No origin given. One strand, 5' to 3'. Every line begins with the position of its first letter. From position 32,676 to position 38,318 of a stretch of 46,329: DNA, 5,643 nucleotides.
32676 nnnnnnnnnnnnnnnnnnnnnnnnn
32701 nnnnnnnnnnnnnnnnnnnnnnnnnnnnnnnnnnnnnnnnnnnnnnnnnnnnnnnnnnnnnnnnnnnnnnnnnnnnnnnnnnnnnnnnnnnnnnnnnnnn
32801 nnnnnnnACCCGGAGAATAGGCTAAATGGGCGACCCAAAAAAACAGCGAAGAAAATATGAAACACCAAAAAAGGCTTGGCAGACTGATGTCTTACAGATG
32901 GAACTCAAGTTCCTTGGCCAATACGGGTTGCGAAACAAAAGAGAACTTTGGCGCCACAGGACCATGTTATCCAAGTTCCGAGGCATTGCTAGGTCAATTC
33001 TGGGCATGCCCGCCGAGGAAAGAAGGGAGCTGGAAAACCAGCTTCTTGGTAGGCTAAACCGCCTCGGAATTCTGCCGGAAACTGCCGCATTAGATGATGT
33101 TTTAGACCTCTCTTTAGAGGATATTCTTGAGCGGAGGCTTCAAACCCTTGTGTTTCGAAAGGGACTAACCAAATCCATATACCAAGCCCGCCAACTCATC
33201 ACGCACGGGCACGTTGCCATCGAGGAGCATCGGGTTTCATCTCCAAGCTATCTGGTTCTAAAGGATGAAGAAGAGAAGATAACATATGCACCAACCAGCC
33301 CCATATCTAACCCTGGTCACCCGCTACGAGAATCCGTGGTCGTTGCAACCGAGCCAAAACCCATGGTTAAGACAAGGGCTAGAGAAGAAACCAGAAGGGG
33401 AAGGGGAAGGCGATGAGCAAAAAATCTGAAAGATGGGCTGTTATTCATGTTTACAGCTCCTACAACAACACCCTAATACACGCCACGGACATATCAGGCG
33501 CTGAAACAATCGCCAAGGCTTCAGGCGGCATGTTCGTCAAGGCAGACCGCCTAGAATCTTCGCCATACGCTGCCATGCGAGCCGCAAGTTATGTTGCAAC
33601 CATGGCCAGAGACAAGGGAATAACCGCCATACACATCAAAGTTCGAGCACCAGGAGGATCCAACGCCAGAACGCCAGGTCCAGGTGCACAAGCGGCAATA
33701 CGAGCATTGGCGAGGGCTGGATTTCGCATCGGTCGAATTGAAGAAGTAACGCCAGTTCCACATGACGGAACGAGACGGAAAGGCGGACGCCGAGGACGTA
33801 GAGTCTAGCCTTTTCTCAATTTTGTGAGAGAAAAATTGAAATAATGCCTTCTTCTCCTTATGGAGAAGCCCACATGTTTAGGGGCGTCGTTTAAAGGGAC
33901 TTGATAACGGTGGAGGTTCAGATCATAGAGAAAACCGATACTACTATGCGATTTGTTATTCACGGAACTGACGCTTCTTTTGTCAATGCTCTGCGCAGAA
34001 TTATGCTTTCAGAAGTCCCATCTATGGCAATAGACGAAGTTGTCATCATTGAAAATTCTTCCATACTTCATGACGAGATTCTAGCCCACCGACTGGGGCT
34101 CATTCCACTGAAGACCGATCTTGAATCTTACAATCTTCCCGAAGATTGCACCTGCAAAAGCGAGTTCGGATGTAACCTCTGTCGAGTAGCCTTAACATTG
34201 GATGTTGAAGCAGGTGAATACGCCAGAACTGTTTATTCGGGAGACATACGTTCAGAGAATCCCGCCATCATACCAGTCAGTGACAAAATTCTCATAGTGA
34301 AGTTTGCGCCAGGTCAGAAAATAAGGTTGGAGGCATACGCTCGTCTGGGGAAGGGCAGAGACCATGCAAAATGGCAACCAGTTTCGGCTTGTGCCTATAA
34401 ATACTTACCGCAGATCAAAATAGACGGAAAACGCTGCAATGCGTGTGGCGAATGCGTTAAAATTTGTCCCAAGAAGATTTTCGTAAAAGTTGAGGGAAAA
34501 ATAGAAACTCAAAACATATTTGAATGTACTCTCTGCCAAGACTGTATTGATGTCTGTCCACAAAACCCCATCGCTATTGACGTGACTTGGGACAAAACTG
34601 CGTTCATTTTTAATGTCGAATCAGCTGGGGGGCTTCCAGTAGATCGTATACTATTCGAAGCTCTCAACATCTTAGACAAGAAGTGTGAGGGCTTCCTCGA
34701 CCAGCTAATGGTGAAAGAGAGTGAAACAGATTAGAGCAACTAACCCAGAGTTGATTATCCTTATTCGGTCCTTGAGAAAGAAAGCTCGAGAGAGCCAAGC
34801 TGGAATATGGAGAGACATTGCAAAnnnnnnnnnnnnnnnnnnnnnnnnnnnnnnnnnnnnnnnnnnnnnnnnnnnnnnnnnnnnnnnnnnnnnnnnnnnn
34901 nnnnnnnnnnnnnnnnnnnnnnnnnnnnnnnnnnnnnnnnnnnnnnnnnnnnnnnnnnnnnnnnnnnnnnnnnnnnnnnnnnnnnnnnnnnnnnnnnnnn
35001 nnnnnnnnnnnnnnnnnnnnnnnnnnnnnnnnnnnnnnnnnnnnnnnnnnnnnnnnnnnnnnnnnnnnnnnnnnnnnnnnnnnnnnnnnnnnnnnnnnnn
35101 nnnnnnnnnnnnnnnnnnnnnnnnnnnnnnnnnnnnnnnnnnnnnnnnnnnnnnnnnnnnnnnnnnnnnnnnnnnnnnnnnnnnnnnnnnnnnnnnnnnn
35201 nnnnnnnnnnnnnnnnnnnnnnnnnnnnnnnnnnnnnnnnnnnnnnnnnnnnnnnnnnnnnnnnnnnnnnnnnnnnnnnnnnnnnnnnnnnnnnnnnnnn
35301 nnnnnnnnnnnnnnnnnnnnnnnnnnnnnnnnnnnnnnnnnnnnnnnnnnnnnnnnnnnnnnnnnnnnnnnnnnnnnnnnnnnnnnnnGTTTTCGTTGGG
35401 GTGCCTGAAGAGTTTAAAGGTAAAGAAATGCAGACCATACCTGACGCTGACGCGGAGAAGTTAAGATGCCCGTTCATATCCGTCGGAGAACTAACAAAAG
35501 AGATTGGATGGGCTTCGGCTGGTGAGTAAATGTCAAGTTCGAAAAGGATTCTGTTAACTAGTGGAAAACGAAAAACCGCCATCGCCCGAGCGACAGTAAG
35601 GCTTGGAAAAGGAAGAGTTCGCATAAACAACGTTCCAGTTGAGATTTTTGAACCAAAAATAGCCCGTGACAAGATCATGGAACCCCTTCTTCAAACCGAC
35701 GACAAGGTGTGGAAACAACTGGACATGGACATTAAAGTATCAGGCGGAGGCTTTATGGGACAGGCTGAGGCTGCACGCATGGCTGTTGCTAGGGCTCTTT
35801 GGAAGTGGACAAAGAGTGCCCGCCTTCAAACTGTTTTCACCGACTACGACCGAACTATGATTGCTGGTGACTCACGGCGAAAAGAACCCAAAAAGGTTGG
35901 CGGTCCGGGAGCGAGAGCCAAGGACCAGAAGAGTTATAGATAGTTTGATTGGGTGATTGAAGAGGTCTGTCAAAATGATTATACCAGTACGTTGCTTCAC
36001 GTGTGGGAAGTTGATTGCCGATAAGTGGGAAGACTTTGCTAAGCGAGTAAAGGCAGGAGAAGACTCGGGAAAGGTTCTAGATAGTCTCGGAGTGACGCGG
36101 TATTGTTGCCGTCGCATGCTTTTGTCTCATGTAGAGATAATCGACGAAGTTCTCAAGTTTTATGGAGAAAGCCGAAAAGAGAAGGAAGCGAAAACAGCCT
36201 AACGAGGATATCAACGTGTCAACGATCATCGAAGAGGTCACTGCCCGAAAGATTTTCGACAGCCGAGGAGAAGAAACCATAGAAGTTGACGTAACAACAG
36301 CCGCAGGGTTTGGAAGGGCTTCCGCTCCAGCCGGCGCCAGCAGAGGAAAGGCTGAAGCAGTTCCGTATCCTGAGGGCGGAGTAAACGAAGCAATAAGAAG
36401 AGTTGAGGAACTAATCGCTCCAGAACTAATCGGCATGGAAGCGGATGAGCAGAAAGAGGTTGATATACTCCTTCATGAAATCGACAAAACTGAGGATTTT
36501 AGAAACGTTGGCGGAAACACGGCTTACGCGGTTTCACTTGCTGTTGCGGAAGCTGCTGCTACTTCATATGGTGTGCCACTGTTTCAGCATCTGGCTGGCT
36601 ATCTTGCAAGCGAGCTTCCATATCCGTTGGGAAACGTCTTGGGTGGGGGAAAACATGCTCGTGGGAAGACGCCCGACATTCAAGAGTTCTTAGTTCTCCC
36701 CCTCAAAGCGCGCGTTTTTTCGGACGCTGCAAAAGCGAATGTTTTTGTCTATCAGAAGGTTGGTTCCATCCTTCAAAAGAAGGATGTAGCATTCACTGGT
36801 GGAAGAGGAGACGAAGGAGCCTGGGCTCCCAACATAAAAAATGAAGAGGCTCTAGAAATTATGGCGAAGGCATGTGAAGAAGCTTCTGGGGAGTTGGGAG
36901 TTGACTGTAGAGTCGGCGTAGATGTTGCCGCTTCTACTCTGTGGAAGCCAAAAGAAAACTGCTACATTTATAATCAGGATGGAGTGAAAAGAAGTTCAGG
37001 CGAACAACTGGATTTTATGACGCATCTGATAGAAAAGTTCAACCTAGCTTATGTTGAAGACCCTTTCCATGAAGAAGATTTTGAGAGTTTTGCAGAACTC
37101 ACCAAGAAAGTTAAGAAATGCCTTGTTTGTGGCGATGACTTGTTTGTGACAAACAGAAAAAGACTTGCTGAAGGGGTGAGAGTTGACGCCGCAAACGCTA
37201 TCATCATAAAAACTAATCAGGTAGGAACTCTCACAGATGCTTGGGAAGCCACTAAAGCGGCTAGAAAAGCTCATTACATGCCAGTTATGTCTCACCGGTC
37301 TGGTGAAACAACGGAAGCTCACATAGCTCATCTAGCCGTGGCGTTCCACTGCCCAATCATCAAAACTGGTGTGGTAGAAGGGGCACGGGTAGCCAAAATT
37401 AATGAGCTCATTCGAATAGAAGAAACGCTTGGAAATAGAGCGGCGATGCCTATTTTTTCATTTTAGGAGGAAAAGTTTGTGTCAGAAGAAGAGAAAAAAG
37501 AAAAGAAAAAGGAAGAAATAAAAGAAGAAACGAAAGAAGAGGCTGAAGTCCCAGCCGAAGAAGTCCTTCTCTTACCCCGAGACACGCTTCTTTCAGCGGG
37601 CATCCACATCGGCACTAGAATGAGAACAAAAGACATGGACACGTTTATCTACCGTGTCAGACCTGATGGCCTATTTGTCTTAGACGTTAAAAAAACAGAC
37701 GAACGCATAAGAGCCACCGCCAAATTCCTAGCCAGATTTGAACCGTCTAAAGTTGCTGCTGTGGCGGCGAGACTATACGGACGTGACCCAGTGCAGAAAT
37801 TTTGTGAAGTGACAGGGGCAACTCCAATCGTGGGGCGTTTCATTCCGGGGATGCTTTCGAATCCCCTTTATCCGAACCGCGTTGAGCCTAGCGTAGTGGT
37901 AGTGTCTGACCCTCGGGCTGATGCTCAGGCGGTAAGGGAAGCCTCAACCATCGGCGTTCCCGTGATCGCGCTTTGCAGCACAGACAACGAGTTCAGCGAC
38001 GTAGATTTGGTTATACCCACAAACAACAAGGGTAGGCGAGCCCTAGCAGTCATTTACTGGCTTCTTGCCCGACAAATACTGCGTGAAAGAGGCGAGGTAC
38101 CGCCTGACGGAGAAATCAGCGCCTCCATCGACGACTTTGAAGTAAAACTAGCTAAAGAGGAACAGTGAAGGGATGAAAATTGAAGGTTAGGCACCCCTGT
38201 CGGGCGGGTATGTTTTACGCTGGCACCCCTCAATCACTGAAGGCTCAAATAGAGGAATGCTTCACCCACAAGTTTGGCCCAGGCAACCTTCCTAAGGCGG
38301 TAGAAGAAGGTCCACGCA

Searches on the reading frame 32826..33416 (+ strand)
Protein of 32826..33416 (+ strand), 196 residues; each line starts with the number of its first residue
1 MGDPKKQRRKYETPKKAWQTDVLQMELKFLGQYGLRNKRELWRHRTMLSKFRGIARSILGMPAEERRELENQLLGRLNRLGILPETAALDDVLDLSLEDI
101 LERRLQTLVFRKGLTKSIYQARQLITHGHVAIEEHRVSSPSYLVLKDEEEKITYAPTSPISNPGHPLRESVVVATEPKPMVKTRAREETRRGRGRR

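Call 50: search_protein_families(library=pfam, proteins=[window:32826-33416:+], max_evalue=0.0001)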
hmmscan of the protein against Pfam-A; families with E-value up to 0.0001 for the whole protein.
window:32826-33416:+ (196 aa): 1 family
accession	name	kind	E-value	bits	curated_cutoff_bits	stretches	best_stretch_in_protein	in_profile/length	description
PF01479.30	S4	-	6.6e-13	48.6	22.8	1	103-147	1-45/48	S4 domain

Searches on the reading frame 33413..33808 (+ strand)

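Call 50: search_protein_families(library=pfam, proteins=[window:33413-33808:+], max_evalue=0.0001)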
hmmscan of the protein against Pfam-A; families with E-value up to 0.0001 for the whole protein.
window:33413-33808:+ (131 aa): 1 family
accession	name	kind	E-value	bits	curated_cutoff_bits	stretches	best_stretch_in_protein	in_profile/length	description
PF00411.24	Ribosomal_S11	-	3e-44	150.4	25.1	1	10-127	2-110/110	Ribosomal protein S11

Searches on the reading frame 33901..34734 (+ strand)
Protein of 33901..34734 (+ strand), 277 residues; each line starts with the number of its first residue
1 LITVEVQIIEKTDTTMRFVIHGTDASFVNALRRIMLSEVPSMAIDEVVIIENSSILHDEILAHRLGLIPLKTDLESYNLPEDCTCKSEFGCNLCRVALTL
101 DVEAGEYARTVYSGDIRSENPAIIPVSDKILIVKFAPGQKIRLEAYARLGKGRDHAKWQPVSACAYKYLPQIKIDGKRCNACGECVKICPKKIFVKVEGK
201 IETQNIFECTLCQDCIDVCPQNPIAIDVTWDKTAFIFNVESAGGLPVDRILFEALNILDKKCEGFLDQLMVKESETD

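Call 50: search_protein_families(library=pfam, proteins=[window:33901-34734:+], max_evalue=0.0001)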
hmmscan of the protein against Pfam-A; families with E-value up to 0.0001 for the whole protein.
window:33901-34734:+ (277 aa): 8 families
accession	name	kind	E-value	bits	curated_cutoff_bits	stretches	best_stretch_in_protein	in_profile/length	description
PF01193.29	RNA_pol_L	-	2.7e-19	69.1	24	1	17-262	1-74/74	RNA polymerase Rpb3/Rpb11 dimerisation domain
PF01000.31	RNA_pol_A_bac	-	3.2e-16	60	33.9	1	53-157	5-101/119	RNA polymerase Rpb3/RpoA insert domain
PF12838.12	Fer4_7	-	1e-07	32.7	27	1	178-222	1-51/52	4Fe-4S dicluster domain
PF13187.11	Fer4_9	-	1.3e-07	32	27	1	178-222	1-50/52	4Fe-4S dicluster domain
PF13237.11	Fer4_10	-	2.7e-07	30.8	25.5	1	172-220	2-53/53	4Fe-4S dicluster domain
PF13183.11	Fer4_8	-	8.5e-06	26.7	27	0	172-193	47-68/68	4Fe-4S dicluster domain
PF00037.32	Fer4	-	2e-05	24.6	21.1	0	172-191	1-20/24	4Fe-4S binding domain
PF13484.11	Fer4_16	-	5.5e-05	24.3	30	0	178-205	1-28/66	4Fe-4S double cluster binding domain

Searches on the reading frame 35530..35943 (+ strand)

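Call 51: search_protein_families(library=pfam, proteins=[window:35530-35943:+], max_evalue=0.0001)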
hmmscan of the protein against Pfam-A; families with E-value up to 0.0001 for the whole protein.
window:35530-35943:+ (137 aa): 1 family
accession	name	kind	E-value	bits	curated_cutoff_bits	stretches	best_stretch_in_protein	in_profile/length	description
PF00380.25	Ribosomal_S9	-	9.1e-37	126.7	22.5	1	12-137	1-121/121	Ribosomal protein S9/S16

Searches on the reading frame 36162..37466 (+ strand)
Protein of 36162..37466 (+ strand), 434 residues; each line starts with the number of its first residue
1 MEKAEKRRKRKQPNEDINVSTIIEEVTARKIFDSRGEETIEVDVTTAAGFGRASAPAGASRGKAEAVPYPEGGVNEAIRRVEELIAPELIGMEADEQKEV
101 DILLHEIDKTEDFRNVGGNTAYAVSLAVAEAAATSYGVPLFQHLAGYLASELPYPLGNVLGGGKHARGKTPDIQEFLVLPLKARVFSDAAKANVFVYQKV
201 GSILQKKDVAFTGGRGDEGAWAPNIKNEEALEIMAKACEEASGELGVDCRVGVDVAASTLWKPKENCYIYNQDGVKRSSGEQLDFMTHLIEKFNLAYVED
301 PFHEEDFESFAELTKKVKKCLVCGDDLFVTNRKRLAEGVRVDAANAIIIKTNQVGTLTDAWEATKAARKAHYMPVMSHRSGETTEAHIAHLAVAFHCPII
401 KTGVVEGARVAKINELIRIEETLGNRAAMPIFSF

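Call 51: search_protein_families(library=pfam, proteins=[window:36162-37466:+], max_evalue=0.0001)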
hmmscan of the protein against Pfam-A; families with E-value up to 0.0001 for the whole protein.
window:36162-37466:+ (434 aa): 3 families
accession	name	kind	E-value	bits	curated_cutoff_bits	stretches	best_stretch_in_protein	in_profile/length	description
PF00113.28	Enolase_C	-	1.6e-73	248.1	21.5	1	151-428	3-286/296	Enolase, C-terminal TIM barrel domain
PF03952.21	Enolase_N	-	2.1e-39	135.2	35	1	23-144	1-131/131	Enolase, N-terminal domain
PF13378.12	MR_MLE_C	-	2.7e-10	40.8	29.4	1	237-398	33-172/219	Enolase C-terminal domain-like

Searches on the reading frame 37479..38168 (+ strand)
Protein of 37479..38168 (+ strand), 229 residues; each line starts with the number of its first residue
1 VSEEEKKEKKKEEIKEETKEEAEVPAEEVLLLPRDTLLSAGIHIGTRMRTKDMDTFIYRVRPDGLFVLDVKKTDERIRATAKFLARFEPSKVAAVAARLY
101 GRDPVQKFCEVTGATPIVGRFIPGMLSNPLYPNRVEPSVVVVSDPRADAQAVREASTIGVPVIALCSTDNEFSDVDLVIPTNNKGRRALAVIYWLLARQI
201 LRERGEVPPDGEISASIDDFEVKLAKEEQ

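Call 51: search_protein_families(library=pfam, proteins=[window:37479-38168:+], max_evalue=0.0001)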
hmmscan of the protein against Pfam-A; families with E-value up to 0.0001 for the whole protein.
window:37479-38168:+ (229 aa): 1 family
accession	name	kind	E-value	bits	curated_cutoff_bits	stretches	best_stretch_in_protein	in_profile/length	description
PF00318.25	Ribosomal_S2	-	1.1e-22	80.8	26.1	2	136-200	149-213/216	Ribosomal protein S2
